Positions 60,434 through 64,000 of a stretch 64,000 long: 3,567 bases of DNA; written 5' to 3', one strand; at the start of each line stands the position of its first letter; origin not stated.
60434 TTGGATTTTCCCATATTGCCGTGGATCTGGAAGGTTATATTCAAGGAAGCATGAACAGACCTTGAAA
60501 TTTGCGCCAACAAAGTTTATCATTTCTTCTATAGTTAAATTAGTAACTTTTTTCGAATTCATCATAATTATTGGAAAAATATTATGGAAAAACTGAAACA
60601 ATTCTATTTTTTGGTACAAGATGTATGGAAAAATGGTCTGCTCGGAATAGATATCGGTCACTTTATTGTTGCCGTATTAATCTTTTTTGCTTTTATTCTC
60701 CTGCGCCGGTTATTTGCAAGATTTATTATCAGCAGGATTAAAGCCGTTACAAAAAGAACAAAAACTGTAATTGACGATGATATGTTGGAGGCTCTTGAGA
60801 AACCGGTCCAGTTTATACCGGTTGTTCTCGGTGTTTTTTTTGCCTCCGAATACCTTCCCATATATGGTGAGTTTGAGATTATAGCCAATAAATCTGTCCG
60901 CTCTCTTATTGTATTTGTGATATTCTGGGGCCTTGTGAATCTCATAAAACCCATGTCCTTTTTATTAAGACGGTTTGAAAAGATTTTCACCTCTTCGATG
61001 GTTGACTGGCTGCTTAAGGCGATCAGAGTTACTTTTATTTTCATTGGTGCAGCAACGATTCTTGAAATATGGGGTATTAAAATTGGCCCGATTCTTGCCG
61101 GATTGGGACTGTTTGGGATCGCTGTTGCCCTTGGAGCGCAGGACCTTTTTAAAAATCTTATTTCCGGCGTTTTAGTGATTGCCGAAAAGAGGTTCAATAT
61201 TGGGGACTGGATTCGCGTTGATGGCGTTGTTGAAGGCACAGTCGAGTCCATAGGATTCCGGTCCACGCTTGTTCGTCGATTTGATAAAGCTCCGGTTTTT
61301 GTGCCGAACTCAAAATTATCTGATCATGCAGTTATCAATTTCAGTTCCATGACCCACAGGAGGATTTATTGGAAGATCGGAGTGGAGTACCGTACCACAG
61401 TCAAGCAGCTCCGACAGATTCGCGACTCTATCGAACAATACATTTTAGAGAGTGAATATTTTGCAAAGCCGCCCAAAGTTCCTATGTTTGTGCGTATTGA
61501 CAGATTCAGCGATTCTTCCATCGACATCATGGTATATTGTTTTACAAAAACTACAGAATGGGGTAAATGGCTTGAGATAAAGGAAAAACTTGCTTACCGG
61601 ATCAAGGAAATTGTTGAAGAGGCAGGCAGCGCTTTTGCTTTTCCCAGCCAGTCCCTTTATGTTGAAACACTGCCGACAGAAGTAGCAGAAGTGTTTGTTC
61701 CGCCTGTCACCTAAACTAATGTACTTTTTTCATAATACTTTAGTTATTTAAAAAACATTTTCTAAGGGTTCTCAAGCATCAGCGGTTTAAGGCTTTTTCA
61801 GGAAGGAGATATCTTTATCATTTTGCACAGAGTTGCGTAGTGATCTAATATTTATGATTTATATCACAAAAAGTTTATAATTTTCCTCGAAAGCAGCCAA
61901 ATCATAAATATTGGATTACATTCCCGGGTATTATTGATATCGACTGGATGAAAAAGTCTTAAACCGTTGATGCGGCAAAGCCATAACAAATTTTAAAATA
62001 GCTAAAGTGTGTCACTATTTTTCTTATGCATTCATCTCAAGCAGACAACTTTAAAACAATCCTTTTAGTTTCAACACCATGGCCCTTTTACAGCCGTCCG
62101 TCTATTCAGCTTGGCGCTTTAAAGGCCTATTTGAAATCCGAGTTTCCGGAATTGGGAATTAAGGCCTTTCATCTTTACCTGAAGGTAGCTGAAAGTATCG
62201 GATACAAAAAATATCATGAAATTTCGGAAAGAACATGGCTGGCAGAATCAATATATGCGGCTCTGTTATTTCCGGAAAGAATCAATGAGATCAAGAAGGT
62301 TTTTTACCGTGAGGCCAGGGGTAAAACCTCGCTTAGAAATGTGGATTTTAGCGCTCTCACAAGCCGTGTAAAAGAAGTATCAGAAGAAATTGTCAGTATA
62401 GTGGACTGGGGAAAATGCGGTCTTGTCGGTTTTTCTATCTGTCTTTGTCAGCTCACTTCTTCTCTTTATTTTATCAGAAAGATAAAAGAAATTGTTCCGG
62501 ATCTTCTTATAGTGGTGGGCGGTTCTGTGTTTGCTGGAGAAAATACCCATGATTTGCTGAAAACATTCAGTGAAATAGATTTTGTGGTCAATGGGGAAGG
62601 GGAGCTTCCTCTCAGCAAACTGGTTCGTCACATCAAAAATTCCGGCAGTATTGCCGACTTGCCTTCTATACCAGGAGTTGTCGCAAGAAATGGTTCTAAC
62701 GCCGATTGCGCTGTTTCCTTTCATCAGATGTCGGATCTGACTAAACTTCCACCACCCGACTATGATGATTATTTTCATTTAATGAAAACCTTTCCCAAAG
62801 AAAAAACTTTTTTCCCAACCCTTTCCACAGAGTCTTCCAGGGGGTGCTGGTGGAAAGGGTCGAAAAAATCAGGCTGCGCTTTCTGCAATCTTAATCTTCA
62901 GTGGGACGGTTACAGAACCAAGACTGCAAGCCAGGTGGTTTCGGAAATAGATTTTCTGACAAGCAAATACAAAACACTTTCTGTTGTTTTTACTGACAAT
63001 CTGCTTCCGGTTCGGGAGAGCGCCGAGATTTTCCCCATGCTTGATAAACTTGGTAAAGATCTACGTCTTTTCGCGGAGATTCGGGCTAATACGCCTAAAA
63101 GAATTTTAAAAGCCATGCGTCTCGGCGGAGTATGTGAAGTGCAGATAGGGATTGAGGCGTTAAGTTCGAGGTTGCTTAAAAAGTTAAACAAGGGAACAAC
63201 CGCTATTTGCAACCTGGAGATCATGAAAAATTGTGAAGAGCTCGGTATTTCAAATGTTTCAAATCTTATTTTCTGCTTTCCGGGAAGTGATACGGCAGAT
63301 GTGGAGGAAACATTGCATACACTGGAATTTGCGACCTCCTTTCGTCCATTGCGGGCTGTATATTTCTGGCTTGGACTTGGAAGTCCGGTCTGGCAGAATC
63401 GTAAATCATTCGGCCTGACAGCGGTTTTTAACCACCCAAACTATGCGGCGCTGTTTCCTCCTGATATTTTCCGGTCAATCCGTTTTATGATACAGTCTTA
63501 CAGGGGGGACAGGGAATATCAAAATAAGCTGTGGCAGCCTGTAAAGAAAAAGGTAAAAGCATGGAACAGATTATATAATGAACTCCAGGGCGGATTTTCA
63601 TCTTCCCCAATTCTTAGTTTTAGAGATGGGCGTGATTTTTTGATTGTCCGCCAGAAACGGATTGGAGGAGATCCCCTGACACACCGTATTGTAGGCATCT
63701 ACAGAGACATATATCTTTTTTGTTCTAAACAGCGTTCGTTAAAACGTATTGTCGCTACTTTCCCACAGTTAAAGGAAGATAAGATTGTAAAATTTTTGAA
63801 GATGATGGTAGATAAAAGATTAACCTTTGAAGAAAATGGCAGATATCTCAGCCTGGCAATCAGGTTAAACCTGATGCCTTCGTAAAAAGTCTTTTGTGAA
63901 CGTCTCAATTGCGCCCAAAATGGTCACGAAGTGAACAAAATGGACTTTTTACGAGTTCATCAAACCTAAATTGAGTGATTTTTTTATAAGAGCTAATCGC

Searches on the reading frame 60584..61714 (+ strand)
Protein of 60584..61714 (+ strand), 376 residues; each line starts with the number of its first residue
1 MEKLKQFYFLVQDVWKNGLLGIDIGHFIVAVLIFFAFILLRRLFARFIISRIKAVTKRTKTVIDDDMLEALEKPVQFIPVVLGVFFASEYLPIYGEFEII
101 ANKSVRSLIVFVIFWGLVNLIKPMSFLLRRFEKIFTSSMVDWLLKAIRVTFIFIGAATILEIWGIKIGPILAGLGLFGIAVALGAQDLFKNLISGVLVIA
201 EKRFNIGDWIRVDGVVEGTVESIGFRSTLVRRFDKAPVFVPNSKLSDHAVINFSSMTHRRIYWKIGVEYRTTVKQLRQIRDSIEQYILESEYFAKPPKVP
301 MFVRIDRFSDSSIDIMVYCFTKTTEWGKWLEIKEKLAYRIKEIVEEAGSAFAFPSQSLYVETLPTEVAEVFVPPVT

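Call 64: search_protein_families(library=pfam, proteins=[window:60584-61714:+], max_evalue=0.00001)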
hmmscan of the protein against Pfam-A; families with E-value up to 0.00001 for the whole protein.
window:60584-61714:+ (376 aa): 3 families
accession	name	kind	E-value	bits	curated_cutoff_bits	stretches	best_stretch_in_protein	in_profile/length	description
PF00924.24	MS_channel_2nd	-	2e-22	79.5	20.2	1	187-254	1-67/68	Mechanosensitive ion channel, beta-domain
PF21082.3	MS_channel_3rd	-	8.4e-16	58.6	21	1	263-350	3-87/88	Mechanosensitive ion channel MscS, C-terminal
PF21088.3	MS_channel_1st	-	2.2e-06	28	23.1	1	145-186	1-42/42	Mechanosensitive ion channel, transmembrane helices 2/3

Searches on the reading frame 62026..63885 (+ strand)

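Call 64: search_protein_families(library=pfam, proteins=[window:62026-63885:+], max_evalue=0.00001)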
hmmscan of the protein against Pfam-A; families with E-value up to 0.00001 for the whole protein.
window:62026-63885:+ (619 aa): 2 families
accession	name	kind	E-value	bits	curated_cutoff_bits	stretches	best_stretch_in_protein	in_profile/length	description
PF04055.27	Radical_SAM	-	2.1e-14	54.4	29.5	1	271-432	4-165/166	Radical SAM superfamily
PF02310.24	B12-binding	-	4.7e-07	30.1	32.1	1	115-199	40-120/121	B12 binding domain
